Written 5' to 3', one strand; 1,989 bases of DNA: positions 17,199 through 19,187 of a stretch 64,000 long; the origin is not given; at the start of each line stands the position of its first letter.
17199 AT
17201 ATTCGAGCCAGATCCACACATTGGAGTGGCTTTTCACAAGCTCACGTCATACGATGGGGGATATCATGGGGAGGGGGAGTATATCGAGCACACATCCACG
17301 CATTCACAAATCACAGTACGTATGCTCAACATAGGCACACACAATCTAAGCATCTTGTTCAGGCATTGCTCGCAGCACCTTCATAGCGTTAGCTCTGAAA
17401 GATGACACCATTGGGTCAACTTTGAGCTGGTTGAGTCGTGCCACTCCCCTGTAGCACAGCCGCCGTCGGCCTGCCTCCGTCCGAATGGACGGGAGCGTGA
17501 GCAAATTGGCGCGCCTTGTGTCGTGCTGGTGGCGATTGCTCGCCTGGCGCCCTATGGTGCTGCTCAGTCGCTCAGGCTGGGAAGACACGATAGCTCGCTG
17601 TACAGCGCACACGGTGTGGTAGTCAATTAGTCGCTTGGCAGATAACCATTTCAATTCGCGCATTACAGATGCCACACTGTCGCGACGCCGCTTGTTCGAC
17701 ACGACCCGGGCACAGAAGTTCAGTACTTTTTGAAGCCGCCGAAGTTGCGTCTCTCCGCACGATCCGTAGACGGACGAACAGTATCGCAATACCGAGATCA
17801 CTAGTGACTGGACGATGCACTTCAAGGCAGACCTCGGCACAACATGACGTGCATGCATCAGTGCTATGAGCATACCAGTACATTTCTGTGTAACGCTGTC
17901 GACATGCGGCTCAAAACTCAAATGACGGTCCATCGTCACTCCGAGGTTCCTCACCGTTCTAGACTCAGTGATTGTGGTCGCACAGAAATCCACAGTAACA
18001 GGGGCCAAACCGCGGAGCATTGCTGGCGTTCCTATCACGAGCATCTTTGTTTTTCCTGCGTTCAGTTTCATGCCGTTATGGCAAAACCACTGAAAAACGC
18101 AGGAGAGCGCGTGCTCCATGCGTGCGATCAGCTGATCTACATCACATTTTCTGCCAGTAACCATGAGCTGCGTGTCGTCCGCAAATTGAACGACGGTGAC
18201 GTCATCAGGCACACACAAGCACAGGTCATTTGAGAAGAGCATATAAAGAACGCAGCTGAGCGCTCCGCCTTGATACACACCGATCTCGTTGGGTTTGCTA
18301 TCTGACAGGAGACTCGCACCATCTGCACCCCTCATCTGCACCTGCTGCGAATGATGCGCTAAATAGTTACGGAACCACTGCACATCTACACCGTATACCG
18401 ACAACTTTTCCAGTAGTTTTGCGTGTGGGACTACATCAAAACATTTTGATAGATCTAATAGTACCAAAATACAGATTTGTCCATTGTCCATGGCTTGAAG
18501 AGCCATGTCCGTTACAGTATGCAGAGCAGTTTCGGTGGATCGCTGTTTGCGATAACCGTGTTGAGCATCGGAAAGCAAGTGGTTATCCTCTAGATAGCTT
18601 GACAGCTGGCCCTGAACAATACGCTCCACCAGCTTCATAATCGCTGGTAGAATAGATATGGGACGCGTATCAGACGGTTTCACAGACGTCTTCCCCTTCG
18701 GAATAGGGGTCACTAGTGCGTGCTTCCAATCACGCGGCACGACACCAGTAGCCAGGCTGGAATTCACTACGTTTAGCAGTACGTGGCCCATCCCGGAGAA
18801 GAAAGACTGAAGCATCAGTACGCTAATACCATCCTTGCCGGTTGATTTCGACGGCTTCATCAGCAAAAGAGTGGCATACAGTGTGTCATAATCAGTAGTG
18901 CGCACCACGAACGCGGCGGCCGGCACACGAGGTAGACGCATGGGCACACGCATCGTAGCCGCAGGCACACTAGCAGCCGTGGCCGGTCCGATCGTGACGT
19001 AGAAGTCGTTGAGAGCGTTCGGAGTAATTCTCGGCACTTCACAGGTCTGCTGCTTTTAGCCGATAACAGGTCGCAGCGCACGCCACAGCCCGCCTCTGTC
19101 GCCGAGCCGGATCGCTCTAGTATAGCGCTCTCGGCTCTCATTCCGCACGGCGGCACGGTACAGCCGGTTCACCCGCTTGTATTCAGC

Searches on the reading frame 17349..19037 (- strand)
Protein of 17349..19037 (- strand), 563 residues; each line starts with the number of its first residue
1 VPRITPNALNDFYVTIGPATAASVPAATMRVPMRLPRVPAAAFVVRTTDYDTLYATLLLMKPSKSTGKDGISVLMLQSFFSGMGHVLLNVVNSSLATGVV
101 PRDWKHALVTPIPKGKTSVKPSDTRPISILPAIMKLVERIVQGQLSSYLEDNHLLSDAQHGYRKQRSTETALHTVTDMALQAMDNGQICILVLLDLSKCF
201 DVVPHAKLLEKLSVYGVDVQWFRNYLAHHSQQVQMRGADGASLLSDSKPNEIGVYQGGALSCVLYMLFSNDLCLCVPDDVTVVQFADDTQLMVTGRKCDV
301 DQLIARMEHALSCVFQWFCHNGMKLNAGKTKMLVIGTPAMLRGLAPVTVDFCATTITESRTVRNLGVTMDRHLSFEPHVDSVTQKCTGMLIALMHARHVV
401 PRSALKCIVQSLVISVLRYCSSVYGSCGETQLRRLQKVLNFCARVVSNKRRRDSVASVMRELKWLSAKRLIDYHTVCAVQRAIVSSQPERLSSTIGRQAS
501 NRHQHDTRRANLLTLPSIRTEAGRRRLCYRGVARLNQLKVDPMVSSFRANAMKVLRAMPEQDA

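Call 97: search_protein_families(library=pfam, proteins=[window:17349-19037:-], max_evalue=0.01)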
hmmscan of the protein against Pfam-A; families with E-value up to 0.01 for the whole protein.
window:17349-19037:- (563 aa): 1 family
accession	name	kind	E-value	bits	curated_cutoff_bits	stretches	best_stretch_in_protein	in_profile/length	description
PF00078.32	RVT_1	-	5.2e-32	111.7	29.6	1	112-368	1-204/205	Reverse transcriptase (RNA-dependent DNA polymerase)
